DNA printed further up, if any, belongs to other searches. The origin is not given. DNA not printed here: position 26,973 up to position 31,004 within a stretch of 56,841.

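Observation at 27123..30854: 1243-aa exported multi-enzyme-like protein of unknown function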

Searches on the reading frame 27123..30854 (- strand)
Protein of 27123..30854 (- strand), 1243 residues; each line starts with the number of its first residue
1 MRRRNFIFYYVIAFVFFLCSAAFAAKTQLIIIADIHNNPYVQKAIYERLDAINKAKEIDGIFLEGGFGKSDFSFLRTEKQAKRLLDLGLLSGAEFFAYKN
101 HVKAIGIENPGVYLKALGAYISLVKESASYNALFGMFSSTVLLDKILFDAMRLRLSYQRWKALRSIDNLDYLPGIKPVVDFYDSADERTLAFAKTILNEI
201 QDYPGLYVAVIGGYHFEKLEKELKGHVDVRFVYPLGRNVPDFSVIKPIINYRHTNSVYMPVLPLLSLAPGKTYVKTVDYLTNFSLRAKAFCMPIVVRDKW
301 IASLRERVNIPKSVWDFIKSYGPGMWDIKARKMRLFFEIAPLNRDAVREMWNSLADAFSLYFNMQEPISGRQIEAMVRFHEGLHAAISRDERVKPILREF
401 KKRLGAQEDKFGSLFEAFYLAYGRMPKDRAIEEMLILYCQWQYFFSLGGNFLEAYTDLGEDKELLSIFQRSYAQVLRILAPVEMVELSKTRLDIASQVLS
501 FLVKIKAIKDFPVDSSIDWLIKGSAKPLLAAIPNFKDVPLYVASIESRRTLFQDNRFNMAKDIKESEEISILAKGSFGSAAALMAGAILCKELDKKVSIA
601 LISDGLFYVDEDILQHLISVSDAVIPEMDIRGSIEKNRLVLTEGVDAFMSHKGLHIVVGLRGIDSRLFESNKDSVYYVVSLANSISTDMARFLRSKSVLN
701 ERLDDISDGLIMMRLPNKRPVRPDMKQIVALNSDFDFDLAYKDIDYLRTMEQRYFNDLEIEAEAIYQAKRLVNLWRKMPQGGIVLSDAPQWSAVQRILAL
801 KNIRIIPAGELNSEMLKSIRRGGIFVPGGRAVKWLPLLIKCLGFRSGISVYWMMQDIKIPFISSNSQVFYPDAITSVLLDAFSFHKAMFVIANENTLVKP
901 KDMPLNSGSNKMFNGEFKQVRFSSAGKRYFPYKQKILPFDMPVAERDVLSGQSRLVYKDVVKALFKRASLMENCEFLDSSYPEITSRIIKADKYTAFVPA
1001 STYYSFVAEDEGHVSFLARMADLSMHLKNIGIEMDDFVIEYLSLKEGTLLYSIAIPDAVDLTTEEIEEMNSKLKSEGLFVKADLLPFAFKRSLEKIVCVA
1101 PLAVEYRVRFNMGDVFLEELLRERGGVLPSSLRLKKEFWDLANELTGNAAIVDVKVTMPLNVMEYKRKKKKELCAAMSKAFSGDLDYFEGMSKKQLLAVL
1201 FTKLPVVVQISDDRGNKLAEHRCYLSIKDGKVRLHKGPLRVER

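Call 6: search_protein_families(library=pfam, proteins=[window:27123-30854:-], max_evalue=1)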
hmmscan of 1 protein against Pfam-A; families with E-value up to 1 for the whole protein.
window:27123-30854:- (1243 aa): 0 families

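Call 8: search_solved_structures(query=window:27123-30854:-, max_evalue=1)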
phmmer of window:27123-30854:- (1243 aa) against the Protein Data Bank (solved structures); distinct sequences matched with E-value up to 1: 0.

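Call 9: search_protein_families(library=ncbifam, proteins=[window:27123-30854:-], max_evalue=1)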
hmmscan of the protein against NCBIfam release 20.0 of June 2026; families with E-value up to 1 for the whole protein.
window:27123-30854:- (1243 aa): 2 families
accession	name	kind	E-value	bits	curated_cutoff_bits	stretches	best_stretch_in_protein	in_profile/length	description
NF040577.1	cas_Cas7fv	equivalog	0.034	13.5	200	1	534-604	68-133/317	type I-Fv CRISPR-associated protein Cas7fv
NF006093.0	PRK08245.1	subfamily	0.044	13.2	208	1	550-613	69-132/240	hypothetical protein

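Call 10: search_protein_families(library=padloc, proteins=[window:27123-30854:-], max_evalue=1)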
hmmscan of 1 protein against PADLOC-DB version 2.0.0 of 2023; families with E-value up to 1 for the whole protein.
window:27123-30854:- (1243 aa): 0 families

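Call 11: find_homologous_proteins(query=window:27123-30854:-)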
Query window:27123-30854:- (1243 aa): 1 proteins with E <= 0.001 among 8000 candidates.
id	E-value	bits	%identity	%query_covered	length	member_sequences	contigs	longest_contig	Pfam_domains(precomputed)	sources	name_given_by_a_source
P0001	0.0e+0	2782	100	100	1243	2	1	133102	-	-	-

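Call 15: find_encoding_contigs(protein=window:27123-30854:-, flank=10000, max_places=6)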
Protein window:27123-30854:- (1243 aa): no gene with exactly this product is on record in the collection.

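Call 18: find_related_loci(query=window:27123-30854:-, collection=genome_contigs, flank=10000)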
Query window:27123-30854:- (1243 aa) in genome_contigs; peptide patterns used: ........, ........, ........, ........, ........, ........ (x = any residue, [..] = any of these).
28 stretches matched a pattern, but none encodes a relative of the query by tblastn (E <= 1e-3).

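Call 23: search_protein_families(library=phrogs, proteins=[window:27123-30854:-], max_evalue=1)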
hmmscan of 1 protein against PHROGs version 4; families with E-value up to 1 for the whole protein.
window:27123-30854:- (1243 aa): 2 families
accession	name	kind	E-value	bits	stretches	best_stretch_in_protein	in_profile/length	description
phrog_2996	-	unknown function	0.069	14.3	1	70-95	8-33/54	-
phrog_36344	-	unknown function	0.93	10.5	0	6-25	8-27/34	-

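Call 30: search_protein_representatives(protein=window:27180-30779:-)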
Query: 1200 residues. Proteins with E-value up to 0.001 (for the whole library): 46; up to 1e-10: 5; up to 1e-30: 3. The best 46 are listed.
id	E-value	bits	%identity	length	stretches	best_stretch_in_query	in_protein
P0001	0.0e+00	2684.1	100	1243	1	1-1200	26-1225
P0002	0.0e+00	1034.7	42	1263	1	1-1200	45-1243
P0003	5.5e-34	133.7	30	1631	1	3-599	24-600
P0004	3.8e-27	111.1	29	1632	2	4-455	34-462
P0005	1.2e-14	69.6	26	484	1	681-972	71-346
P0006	1.9e-06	42.5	36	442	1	2-132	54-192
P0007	2.1e-06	42.4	34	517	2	3-103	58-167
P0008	6.2e-06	40.8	33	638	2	5-135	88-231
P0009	6.9e-06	40.7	34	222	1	3-115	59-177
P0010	9.0e-06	40.3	35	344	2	6-108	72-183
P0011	9.5e-06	40.2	37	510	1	4-130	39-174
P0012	1.3e-05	39.8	32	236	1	5-150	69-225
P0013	1.6e-05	39.5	38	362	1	4-153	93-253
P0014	1.9e-05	39.2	33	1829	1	4-115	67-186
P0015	2.0e-05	39.2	40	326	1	3-103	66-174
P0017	2.3e-05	38.9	37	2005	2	3-102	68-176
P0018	3.1e-05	38.5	33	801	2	4-135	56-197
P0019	3.1e-05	38.5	39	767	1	2-124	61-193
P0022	5.2e-05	37.8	29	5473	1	4-139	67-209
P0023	5.5e-05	37.7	28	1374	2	3-126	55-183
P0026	9.4e-05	36.9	41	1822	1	4-108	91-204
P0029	1.9e-04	35.9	31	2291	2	4-90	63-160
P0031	2.6e-04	35.5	33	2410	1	4-181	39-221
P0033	3.2e-04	35.1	40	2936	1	5-121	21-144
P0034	3.3e-04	35.1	34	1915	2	4-114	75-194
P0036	4.6e-04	34.6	37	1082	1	4-120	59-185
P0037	4.7e-04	34.6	40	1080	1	1-104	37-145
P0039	5.1e-04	34.5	39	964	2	5-97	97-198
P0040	5.5e-04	34.4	34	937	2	3-114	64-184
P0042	7.9e-04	33.9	34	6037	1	3-117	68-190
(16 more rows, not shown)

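Call 33: search_protein_families(library=pfam, proteins=[P0002, P0003, P0004, P0005, P0006, P0008, P0014, P0019], max_evalue=0.01)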
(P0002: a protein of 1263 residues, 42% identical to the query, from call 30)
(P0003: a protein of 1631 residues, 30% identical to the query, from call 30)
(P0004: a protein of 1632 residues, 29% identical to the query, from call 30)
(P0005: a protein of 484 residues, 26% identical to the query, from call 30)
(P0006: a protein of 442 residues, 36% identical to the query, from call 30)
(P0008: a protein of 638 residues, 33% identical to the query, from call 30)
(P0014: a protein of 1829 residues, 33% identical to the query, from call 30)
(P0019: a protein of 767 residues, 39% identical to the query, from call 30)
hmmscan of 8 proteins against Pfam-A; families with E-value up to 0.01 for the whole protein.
P0002 (1263 aa): 0 families

P0003 (1631 aa): 1 family
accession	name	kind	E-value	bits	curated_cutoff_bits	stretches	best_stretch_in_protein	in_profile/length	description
PF01739.24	CheR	-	2.4e-10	40.6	27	1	1429-1597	3-172/195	CheR methyltransferase, SAM binding domain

P0004 (1632 aa): 1 family
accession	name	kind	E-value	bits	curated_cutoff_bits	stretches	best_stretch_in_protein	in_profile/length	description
PF01739.24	CheR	-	4e-09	36.6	27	1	1429-1525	2-96/195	CheR methyltransferase, SAM binding domain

P0005 (484 aa): 2 families
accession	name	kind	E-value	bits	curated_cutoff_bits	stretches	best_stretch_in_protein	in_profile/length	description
PF00753.33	Lactamase_B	-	3.6e-09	37.3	22.7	1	389-466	113-196/196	Metallo-beta-lactamase superfamily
PF19583.5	ODP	-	0.00092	19.6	27.2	1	378-434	86-143/194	ODP family beta lactamase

P0006 (442 aa): 0 families

P0008 (638 aa): 0 families

P0014 (1829 aa): 0 families

P0019 (767 aa): 1 family
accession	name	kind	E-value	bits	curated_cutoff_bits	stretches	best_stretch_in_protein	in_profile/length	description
PF18150.6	DUF5600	-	0.001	20.2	26.6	0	220-277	52-105/107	Domain of unknown function (DUF5600)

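Call 37: find_homologous_proteins(query=A1, max_evalue=0.001)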
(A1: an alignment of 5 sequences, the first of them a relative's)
Query A1 (5 sequences) (1243 aa, profile of the alignment): 1 proteins with E <= 0.001 among 8000 candidates.
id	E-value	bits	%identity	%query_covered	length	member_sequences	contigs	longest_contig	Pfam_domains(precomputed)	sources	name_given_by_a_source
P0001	0.0e+0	1811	100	100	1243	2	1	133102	-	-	-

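Call 48: list_cluster_members(proteins=[P0002, P0003, P0004, P0005, P0022, P0042, P0033, P0031, P0029, P0017])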
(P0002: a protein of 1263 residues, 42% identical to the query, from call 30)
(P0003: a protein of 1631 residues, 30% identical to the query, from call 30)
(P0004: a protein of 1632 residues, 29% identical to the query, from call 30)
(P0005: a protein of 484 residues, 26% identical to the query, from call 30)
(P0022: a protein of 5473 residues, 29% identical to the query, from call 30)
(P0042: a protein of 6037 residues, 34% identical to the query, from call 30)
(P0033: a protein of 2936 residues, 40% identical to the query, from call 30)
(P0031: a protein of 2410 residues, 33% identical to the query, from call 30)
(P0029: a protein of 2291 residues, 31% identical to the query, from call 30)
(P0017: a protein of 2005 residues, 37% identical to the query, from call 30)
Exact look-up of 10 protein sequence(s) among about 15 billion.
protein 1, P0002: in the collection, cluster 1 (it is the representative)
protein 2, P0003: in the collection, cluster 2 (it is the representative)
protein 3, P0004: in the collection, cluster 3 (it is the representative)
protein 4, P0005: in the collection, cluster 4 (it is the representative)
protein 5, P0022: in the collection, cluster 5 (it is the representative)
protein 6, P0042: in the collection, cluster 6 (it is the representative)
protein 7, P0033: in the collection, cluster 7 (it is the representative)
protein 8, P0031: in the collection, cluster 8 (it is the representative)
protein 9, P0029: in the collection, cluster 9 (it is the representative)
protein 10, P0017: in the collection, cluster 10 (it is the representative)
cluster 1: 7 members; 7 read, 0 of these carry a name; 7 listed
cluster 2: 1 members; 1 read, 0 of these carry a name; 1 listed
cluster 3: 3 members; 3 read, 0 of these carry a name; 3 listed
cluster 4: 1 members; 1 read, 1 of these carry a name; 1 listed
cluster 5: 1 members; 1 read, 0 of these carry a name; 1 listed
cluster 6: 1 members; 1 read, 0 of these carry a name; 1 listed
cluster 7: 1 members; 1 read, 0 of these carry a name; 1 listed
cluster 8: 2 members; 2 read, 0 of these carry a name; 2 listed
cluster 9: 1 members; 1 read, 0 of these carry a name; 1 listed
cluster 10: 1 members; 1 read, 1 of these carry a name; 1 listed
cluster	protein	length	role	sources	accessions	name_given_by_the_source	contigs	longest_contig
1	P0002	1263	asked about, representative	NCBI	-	-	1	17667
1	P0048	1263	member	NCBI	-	-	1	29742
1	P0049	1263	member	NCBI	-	-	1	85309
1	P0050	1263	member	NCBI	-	-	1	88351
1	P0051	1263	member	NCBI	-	-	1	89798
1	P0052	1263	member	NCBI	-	-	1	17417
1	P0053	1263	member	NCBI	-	-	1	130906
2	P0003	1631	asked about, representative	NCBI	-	-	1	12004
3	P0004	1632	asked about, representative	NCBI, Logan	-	-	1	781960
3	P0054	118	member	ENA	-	-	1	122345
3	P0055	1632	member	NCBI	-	-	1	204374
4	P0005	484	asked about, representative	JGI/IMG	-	hypothetical protein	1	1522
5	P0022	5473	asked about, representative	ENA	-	-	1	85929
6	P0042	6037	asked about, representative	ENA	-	-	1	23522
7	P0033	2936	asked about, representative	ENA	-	-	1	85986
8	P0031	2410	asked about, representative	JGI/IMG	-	-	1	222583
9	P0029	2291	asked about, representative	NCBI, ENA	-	-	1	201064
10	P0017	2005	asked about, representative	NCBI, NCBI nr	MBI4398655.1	MAG: hypothetical protein HY586_05975, partial [Candidatus Omnitrophica bacterium] | hypothetical protein [Candidatus Omnitrophota bacterium]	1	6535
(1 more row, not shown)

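Call 49: find_encoding_contigs(protein=P0002, flank=10000, max_places=4)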
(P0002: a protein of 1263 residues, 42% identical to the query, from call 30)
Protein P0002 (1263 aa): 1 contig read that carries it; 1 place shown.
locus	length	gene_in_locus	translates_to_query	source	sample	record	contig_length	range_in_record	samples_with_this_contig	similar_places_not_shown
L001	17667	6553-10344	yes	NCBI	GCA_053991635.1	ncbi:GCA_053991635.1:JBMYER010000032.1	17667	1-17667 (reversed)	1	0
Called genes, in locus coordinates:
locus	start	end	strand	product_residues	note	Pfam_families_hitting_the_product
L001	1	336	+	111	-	?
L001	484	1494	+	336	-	PF01171:ATP_bind_3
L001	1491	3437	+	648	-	PF06480:FtsH_ext (weak), PF06068:TIP49 (weak), PF00004:AAA, PF07728:AAA_5 (weak), PF17862:AAA_lid_3, PF01434:Peptidase_M41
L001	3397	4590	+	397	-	PF00809:Pterin_bind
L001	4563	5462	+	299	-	PF01715:IPPT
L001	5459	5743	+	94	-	PF04456:DUF503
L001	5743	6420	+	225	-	PF20582:UPF0758_N, PF04002:RadC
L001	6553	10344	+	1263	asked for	-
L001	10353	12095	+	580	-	PF17764:PriA_3primeBD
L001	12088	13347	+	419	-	PF00919:UPF0004, PF04055:Radical_SAM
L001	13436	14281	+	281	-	PF00696:AA_kinase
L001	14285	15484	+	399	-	PF00202:Aminotran_3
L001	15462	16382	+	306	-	PF02729:OTCace_N, PF00185:OTCace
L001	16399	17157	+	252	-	PF02457:DAC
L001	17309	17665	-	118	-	?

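Call 52: find_related_loci(query=A4, collection=genome_contigs, flank=10000)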
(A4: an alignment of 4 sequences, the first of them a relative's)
Query A4 (1243 aa) in genome_contigs; peptide patterns used: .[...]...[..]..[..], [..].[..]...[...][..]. (x = any residue, [..] = any of these).
71 stretches matched a pattern; 1 encode a relative of the query (tblastn E <= 1e-3); 1 distinct loci.
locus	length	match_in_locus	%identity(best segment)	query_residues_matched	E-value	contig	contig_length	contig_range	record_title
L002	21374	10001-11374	28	1-476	6e-34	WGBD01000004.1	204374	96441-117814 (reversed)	MAG: Candidatus Omnitrophota bacterium isolate S143_95 k151_165057, whole genome shotgun sequence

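Call 54: find_encoding_contigs(protein=P0004, flank=8000, max_places=3)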
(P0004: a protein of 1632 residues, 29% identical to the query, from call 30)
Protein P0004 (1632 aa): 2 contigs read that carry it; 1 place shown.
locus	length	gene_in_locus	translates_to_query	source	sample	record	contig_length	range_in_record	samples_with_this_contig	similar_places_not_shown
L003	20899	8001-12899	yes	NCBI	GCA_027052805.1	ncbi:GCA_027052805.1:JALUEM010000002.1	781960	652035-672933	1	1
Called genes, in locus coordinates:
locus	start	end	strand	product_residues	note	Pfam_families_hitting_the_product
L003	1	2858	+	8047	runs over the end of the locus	-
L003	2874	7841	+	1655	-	-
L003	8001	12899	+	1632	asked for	PF01739:CheR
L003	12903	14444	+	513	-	PF00501:AMP-binding, PF13193:AMP-binding_C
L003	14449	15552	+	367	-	PF05559:DUF763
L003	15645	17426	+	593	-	PF02874:ATP-synt_ab_N, PF16886:ATP-synt_ab_Xtn, PF00006:ATP-synt_ab, PF22919:ATP-synt_VA_C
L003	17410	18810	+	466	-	PF02874:ATP-synt_ab_N, PF00006:ATP-synt_ab, PF22919:ATP-synt_VA_C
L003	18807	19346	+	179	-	PF00156:Pribosyltran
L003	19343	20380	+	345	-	PF01520:Amidase_3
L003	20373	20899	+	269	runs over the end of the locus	PF01177:Asp_Glu_race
